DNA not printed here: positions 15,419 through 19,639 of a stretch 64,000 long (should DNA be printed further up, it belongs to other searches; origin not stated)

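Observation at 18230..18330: PolC without its proofreading exonuclease domain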

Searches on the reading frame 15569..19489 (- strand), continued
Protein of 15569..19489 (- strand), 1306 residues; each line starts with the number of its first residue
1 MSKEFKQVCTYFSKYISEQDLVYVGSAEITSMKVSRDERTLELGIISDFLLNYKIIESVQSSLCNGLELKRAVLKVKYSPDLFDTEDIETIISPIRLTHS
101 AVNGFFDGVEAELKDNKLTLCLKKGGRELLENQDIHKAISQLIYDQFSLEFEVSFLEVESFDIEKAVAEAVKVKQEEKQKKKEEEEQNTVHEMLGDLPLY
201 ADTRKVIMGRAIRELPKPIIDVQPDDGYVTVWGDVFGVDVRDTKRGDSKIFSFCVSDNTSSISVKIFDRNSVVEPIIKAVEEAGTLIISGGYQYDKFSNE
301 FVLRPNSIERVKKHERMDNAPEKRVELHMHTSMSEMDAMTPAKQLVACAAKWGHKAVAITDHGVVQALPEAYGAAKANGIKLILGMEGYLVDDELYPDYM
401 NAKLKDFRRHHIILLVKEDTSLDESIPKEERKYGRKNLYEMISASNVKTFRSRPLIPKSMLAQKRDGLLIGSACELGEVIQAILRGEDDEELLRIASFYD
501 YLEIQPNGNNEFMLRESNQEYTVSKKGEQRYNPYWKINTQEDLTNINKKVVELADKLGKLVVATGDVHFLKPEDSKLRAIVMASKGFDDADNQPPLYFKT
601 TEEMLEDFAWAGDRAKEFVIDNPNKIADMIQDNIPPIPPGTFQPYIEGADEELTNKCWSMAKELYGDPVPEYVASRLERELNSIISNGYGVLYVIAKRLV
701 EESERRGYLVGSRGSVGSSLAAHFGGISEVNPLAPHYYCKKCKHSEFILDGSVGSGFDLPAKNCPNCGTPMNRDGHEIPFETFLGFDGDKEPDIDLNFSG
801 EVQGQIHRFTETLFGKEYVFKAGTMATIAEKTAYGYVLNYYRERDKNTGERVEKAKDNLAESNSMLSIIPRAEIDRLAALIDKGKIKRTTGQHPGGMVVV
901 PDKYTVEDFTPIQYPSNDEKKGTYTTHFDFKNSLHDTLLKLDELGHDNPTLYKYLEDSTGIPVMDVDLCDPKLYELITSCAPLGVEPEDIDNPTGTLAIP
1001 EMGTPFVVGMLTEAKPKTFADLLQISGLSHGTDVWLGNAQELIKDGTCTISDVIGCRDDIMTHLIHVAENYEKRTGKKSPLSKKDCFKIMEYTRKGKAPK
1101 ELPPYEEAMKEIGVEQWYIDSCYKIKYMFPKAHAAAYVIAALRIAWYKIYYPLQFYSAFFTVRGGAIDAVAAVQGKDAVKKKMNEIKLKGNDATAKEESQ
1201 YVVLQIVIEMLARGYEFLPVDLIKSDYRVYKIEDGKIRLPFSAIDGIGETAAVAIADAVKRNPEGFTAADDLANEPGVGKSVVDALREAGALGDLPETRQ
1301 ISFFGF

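Call 6: find_homologous_proteins(query=window:15569-19489:-, max_evalue=1e-50)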
Query window:15569-19489:- (1306 aa): 7948 proteins with E <= 1e-50 among 8000 candidates; the best 120 are listed.
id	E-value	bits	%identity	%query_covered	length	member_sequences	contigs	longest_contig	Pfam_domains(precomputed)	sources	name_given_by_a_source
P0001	0.0e+0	2773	91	100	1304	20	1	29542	PF02811.27,PF14579.13,PF11490.14,PF17657.7,PF07733.19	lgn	-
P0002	0.0e+0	2709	89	100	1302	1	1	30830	PF02811.27,PF14579.13,PF17657.7,PF07733.19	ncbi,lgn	-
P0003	0.0e+0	2621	86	99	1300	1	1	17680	PF02811.27,PF14579.13,PF17657.7,PF07733.19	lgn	-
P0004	0.0e+0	2406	81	100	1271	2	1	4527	PF02811.27,PF14579.13,PF17657.7,PF07733.19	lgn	-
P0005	0.0e+0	2392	81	100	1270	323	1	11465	PF02811.27,PF14579.13,PF17657.7,PF07733.19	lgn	-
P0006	0.0e+0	2391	80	99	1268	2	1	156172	PF02811.27,PF14579.13,PF17657.7,PF07733.19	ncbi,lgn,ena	-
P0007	0.0e+0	2386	78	99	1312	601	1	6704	PF02811.27,PF14579.13,PF17657.7,PF07733.19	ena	-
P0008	0.0e+0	2381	81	100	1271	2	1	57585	PF02811.27,PF14579.13,PF17657.7,PF07733.19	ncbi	-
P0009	0.0e+0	2372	81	100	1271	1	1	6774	PF02811.27,PF14579.13,PF17657.7,PF07733.19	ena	-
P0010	0.0e+0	2352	79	100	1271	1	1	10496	PF02811.27,PF14579.13,PF17657.7,PF07733.19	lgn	-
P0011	0.0e+0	2347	79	99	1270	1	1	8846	PF02811.27,PF14579.13,PF17657.7,PF07733.19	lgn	-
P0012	0.0e+0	2342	79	100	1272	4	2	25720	PF02811.27,PF14579.13,PF17657.7,PF07733.19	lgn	-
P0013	0.0e+0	2324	79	99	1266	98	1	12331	PF02811.27,PF14579.13,PF17657.7,PF07733.19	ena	-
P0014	0.0e+0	2270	77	99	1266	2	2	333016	PF02811.27,PF14579.13,PF17657.7,PF07733.19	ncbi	-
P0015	0.0e+0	2261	76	100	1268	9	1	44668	PF02811.27,PF14579.13,PF17657.7,PF07733.19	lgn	-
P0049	0.0e+0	2194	80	92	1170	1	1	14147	PF02811.27,PF14579.13,PF17657.7,PF07733.19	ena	-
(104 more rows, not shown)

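Call 19: find_related_loci(query=window:15569-19489:-, collection=genome_contigs, flank=10000)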
Query window:15569-19489:- (1306 aa) in genome_contigs; peptide patterns used: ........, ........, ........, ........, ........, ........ (x = any residue, [..] = any of these).
599 stretches matched a pattern (row limit reached: there are more); 409 encode a relative of the query (tblastn E <= 1e-3); the best 80 are kept; 80 distinct loci.
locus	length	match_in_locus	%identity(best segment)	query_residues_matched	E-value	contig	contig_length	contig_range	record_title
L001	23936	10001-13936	79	7-1306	0e+0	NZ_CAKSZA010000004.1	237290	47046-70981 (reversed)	MAG: uncultured Eubacterium sp. isolate REFINED_METABAT215_TOP10_CONTIGS_1500_ASSEMBLY_K77_MERGED__Hadza_MoBio_hadza-A-D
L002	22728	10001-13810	80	7-1306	0e+0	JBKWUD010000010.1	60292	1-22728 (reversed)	MAG: Eubacterium sp. isolate C014_24 NODE_733_length_60292_cov_9.083736, whole genome shotgun sequence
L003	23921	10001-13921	78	7-1301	0e+0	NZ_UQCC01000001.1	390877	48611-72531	Uncultured Eubacterium sp. isolate UMGS127, whole genome shotgun sequence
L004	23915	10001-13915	78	11-1304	0e+0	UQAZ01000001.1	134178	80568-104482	uncultured Ruminococcaceae bacterium isolate UMGS98 genome assembly, contig: NODE_31_length_134178_cov_4.104203, whole g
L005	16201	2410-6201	75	7-1304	0e+0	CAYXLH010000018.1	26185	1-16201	MAG TPA_asm: uncultured Bacteroides sp. isolate SRP287540_co2_403 genome assembly, contig: NODE_1920_length_26185_cov_6.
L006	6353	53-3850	75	10-1306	0e+0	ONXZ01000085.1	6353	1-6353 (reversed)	uncultured Clostridiales bacterium isolate RUG741 genome assembly, contig: scaffold_8727, whole genome shotgun sequence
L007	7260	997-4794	75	10-1306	0e+0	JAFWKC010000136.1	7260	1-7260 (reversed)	MAG: Eubacterium sp. isolate RGIG5812 Sheep_Ileum.Co__c770912, whole genome shotgun sequence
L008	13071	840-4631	75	10-1304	0e+0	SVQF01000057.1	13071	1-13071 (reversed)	MAG: Oscillospiraceae bacterium isolate SIG610 NODE_2753_length_13071_cov_3.765430, whole genome shotgun sequence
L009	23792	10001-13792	74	7-1304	0e+0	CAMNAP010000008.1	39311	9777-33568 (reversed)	MAG: uncultured Clostridia bacterium isolate SRR873596_bin.3_metaWRAP_v1.3_MAG genome assembly, contig: NODE.2039_length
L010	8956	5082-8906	74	7-1304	0e+0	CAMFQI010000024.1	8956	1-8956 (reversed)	MAG: uncultured Eubacterium sp. isolate SRR15725432_bin.9_metaWRAP_v1.3_MAG genome assembly, contig: ERZ10622456.1183, w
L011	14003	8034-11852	73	7-1304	0e+0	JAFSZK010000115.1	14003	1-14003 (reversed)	MAG: Eubacterium sp. isolate RGIG3613 Goat_Rumen.Co__c2877788, whole genome shotgun sequence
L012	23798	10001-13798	74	10-1306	0e+0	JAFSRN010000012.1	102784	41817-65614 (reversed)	MAG: Eubacterium sp. isolate RGIG3408 Goat_Reticulum.Co__c1195803, whole genome shotgun sequence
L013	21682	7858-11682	76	7-1304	0e+0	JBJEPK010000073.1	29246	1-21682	MAG: Eubacterium sp. isolate LOHA05_bin.008 NODE_661_length_29246_cov_7.725600, whole genome shotgun sequence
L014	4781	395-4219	73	7-1304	0e+0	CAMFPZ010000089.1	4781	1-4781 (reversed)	MAG: uncultured Eubacterium sp. isolate SRR15725436_bin.11_metaWRAP_v1.3_MAG genome assembly, contig: ERZ10622455.5304,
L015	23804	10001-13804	74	4-1304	0e+0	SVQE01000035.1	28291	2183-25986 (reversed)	MAG: Oscillospiraceae bacterium isolate SIG609 NODE_1412_length_28291_cov_4.603530, whole genome shotgun sequence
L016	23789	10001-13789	72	11-1304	0e+0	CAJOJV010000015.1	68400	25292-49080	uncultured Eubacterium sp. isolate Red_deer_4_mag_74 genome assembly, contig: scaffold_1819, whole genome shotgun sequen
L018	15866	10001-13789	71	11-1304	0e+0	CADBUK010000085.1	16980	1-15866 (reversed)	MAG: Ruminococcaceae bacterium isolate RUG14311 genome assembly, contig: RUG14311_asm_85, whole genome shotgun sequence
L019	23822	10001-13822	71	11-1304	0e+0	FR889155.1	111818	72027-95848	Eubacterium sp. CAG:251 genomic scaffold, scf43, whole genome shotgun sequence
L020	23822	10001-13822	71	11-1304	0e+0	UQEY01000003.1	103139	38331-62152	uncultured Clostridiales bacterium isolate UMGS214 genome assembly, contig: NODE_33_length_103139_cov_13.947868, whole g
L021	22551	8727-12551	71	7-1304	0e+0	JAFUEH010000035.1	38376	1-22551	MAG: Eubacterium sp. isolate RGIG4416 Roe_deer_Omasum-2__c220191, whole genome shotgun sequence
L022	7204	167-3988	71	11-1304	0e+0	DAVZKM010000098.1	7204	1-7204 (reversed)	MAG TPA_asm: Eubacterium sp. isolate gSpreadC_ID_119 NODE_1603_length_7204_cov_6.063645, whole genome shotgun sequence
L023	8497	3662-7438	71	11-1304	0e+0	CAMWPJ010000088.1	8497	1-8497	MAG TPA_asm: uncultured Clostridia bacterium isolate SRR14411303_bin.1_metawrap_v1.3_MAG genome assembly, contig: NODE.1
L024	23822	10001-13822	71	11-1304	0e+0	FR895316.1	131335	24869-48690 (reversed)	Firmicutes bacterium CAG:341 genomic scaffold, scf29, whole genome shotgun sequence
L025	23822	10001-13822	71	11-1306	0e+0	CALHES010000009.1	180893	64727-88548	MAG TPA_asm: uncultured Clostridia bacterium isolate ERR1913115_bin.38_CONCOCT_v1.1_MAG genome assembly, contig: ERZ1742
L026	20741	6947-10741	72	5-1304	0e+0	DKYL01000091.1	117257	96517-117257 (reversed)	MAG TPA_asm: Ruminococcaceae bacterium UBA7101 UBA7101_contig_5193, whole genome shotgun sequence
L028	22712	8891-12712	71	11-1306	0e+0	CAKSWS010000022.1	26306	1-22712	MAG: uncultured Eubacterium sp. isolate REFINED_METABAT215_TOP10_CONTIGS_1500_ASSEMBLY_K77_MERGED__Hadza_MoBio_hadza-I-L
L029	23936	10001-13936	78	7-1306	0e+0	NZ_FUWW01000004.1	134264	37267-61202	Eubacterium coprostanoligenes strain ATCC 51222, whole genome shotgun sequence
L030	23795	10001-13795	71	5-1304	0e+0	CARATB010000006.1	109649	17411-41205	MAG TPA_asm: uncultured Eubacteriales bacterium isolate MGBC165802 genome assembly, contig: MGBC165802.6, whole genome s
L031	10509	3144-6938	71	5-1304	0e+0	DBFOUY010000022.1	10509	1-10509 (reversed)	MAG TPA_asm: Eubacterium sp. isolate MAG11840 contig22, whole genome shotgun sequence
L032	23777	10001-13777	71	11-1304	0e+0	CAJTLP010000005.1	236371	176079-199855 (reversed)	MAG TPA_asm: uncultured Eubacterium sp. isolate MGBC100127 genome assembly, contig: MGBC100127.5, whole genome shotgun s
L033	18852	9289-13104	71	11-1304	0e+0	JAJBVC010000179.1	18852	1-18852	MAG: Clostridiales bacterium isolate U_127067 U_127067=NODE_275_length_18852_cov_10.830824, whole genome shotgun sequenc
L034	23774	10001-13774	72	11-1304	0e+0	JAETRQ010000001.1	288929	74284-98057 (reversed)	MAG: Eubacteriaceae bacterium isolate S30_Bin2 scaffold_9, whole genome shotgun sequence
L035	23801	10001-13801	71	11-1304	0e+0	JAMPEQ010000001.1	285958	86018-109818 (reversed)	MAG: Bacteroides sp. isolate NALB_7823_8 Scaffold_#1__SCF_001___285958_bp, whole genome shotgun sequence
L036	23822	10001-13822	71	11-1304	0e+0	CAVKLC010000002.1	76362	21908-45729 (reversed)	bacterium isolate G02638-L1_cleanbin_000004 genome assembly, contig: Spades_G02638-L1_contig_95, whole genome shotgun se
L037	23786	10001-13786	70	11-1304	0e+0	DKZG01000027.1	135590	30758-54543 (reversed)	MAG TPA_asm: Ruminococcaceae bacterium UBA7080 UBA7080_contig_1280, whole genome shotgun sequence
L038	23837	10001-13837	70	7-1304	0e+0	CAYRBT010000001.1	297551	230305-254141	MAG TPA_asm: uncultured Bacteroides sp. isolate binchicken_co365_339 genome assembly, contig: NODE_7_length_297551_cov_2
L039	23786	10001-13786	71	11-1304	0e+0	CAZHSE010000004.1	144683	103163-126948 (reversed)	MAG TPA_asm: uncultured Bacteroides sp. isolate SRP287540_co2_26 genome assembly, contig: NODE_37_length_144683_cov_20.3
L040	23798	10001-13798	80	7-1304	0e+0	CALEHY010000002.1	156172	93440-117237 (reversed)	MAG TPA_asm: uncultured Clostridia bacterium isolate SRR6425755_bin.50_CONCOCT_v1.1_MAG genome assembly, contig: ERZ1767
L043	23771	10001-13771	70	11-1300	0e+0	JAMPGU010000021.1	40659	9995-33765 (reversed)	MAG: Clostridium sp. isolate NALB_7961_35 Scaffold_#21__SCF_021___40659_bp, whole genome shotgun sequence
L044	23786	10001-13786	70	11-1306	0e+0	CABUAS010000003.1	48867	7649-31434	MAG TPA_asm: uncultured Ruminococcaceae bacterium isolate MGYG-HGUT-03842 genome assembly, contig: GUT_GENOME245705_3, w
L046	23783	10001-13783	70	12-1304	0e+0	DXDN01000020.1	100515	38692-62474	MAG TPA_asm: Candidatus Eubacterium faecigallinarum isolate 8396 ChiHile14__C160534_L100515_SAMN08010009, whole genome s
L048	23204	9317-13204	68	11-1306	0e+0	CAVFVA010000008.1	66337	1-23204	Clostridium sp. AF37-5 isolate H07648-L1_cleanbin_000001 genome assembly, contig: Spades_H07648-L1_contig_137, whole gen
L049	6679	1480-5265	69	11-1304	0e+0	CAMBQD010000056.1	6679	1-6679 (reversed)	MAG: uncultured Clostridia bacterium isolate SRR17382104_bin.39_metaWRAP_v1.3_MAG genome assembly, contig: ERZ10544615.7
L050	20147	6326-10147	70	11-1306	0e+0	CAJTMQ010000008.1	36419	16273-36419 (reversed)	MAG TPA_asm: uncultured Eubacterium sp. isolate MGBC101131 genome assembly, contig: MGBC101131.8, whole genome shotgun s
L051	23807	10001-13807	73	7-1306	0e+0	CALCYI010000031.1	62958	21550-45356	MAG TPA_asm: uncultured Clostridia bacterium isolate ERR1278104_bin.87_CONCOCT_v1.1_MAG genome assembly, contig: ERZ8423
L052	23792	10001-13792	68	11-1306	0e+0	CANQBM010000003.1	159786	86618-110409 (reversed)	MAG: uncultured Clostridia bacterium isolate Lapin-001__bin65 genome assembly, contig: Lapin-001__NODE_94_length_159786_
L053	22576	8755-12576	68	11-1304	0e+0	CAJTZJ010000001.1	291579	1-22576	MAG TPA_asm: uncultured Eubacterium sp. isolate MGBC121343 genome assembly, contig: MGBC121343.1, whole genome shotgun s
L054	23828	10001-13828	67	11-1306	0e+0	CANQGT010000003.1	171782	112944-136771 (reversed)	MAG: uncultured Clostridia bacterium isolate Lapin-030__bin68 genome assembly, contig: Lapin-030__NODE_74_length_171782_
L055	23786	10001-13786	69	11-1304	0e+0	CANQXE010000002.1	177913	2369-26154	MAG: uncultured Clostridia bacterium isolate Lapin-020__bin106 genome assembly, contig: Lapin-020__NODE_28_length_177913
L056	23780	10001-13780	67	11-1304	0e+0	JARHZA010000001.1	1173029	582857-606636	MAG: Eubacterium sp. isolate cluster1_bin.35 k127_837996, whole genome shotgun sequence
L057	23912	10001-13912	91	1-1304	0e+0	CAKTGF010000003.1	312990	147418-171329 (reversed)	MAG: uncultured Eubacterium sp. isolate REFINED_METABAT215_TOP10_CONTIGS_1500_ASSEMBLY_K77_MERGED__Hadza_PheChl_Fiber-Ha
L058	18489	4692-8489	75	10-1306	0e+0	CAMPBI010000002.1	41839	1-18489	MAG: uncultured Clostridia bacterium isolate SRR873610_bin.20_metaWRAP_v1.3_MAG genome assembly, contig: NODE_1102_lengt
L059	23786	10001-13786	64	11-1306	0e+0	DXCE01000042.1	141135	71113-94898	MAG TPA_asm: Candidatus Eubacterium faecavium isolate ChiHecec3B27-3607 ChiHecec3B27__C279458_L141135_SAMN08009885, whol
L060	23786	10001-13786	65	11-1306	0e+0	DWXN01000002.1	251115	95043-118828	MAG TPA_asm: Candidatus Eubacterium faecale isolate CHK188-16595 CHK188__C59652_L251115_SAMEA5754832, whole genome shotg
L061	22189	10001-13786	65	11-1306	0e+0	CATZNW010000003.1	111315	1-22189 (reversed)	MAG TPA_asm: uncultured Clostridium sp. isolate ERR9578303_bin.4_MetaWRAP_v1.3_MAG genome assembly, contig: ERZ18533879.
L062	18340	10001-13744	65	11-1304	0e+0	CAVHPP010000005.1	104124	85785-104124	Agathobacter rectalis isolate H07638-L1_cleanbin_000003 genome assembly, contig: Spades_H07638-L1_contig_149, whole geno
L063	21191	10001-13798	75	10-1306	0e+0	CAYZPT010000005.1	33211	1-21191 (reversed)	MAG TPA_asm: uncultured Bacteroides sp. isolate SRP278969_co1_636 genome assembly, contig: NODE_1192_length_33211_cov_7.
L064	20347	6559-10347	62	11-1306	0e+0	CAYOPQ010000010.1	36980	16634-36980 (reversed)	MAG TPA_asm: uncultured Bacteroides sp. isolate SRP141132_co6_57 genome assembly, contig: NODE_657_length_36980_cov_41.2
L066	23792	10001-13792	62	11-1306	0e+0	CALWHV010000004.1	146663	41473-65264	MAG: uncultured Eubacterium sp. isolate E0_DP__bin140 genome assembly, contig: E0_DP__k127_2123963, whole genome shotgun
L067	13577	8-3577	69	95-1304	0e+0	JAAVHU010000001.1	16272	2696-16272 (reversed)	MAG: Clostridiales bacterium isolate Mgla_MAG_1-bin_12 c_000000012604, whole genome shotgun sequence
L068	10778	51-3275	71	197-1306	0e+0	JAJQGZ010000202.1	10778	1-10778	MAG: Clostridiales bacterium isolate U.3_9 NODE_677_length_10778_cov_6.844633, whole genome shotgun sequence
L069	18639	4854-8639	75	10-1304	0e+0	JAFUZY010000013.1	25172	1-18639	MAG: Eubacterium sp. isolate RGIG4979 Roe_deer_Rumen-5__c34908, whole genome shotgun sequence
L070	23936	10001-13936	79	7-1306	0e+0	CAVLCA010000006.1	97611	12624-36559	bacterium isolate G02639-L1_cleanbin_000003 genome assembly, contig: Spades_G02639-L1_contig_52, whole genome shotgun se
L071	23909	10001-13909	60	7-1306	0e+0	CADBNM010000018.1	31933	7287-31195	MAG: Ruminococcaceae bacterium isolate RUG14129 genome assembly, contig: RUG14129_asm_18, whole genome shotgun sequence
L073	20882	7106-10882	71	11-1304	0e+0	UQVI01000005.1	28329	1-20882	uncultured Ruminococcaceae bacterium isolate UMGS677 genome assembly, contig: NODE_389_length_28329_cov_5.657954, whole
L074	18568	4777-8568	71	7-1304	0e+0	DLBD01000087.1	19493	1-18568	MAG TPA_asm: Ruminococcaceae bacterium UBA7030 UBA7030_contig_401644, whole genome shotgun sequence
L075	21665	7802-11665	60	25-1306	0e+0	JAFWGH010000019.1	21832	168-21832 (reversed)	MAG: Clostridia bacterium isolate RGIG5713 Sheep_Duodenum.Co__c173552, whole genome shotgun sequence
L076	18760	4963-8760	76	7-1306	0e+0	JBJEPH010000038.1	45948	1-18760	MAG: Eubacterium sp. isolate PUUB23_bin.021 NODE_265_length_45948_cov_12.744558, whole genome shotgun sequence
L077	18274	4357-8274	60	4-1306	0e+0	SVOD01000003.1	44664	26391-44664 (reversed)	MAG: Oscillospiraceae bacterium isolate SIG556 NODE_1331_length_44664_cov_5.428668, whole genome shotgun sequence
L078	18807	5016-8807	76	7-1304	0e+0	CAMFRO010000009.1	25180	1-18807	MAG: uncultured Clostridia bacterium isolate SRR15725435_bin.19_metaWRAP_v1.3_MAG genome assembly, contig: ERZ10622438.1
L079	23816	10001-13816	74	11-1304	0e+0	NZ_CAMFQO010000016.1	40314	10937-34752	MAG: uncultured Eubacterium sp. isolate SRR15725431_bin.7_metaWRAP_v1.3_MAG ERZ10622460.116, whole genome shotgun sequen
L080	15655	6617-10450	71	7-1304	0e+0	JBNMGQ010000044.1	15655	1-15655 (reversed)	MAG: Eubacterium sp. isolate CM_BacEub722.144 k141_668348_length_15655_cov_17.0000, whole genome shotgun sequence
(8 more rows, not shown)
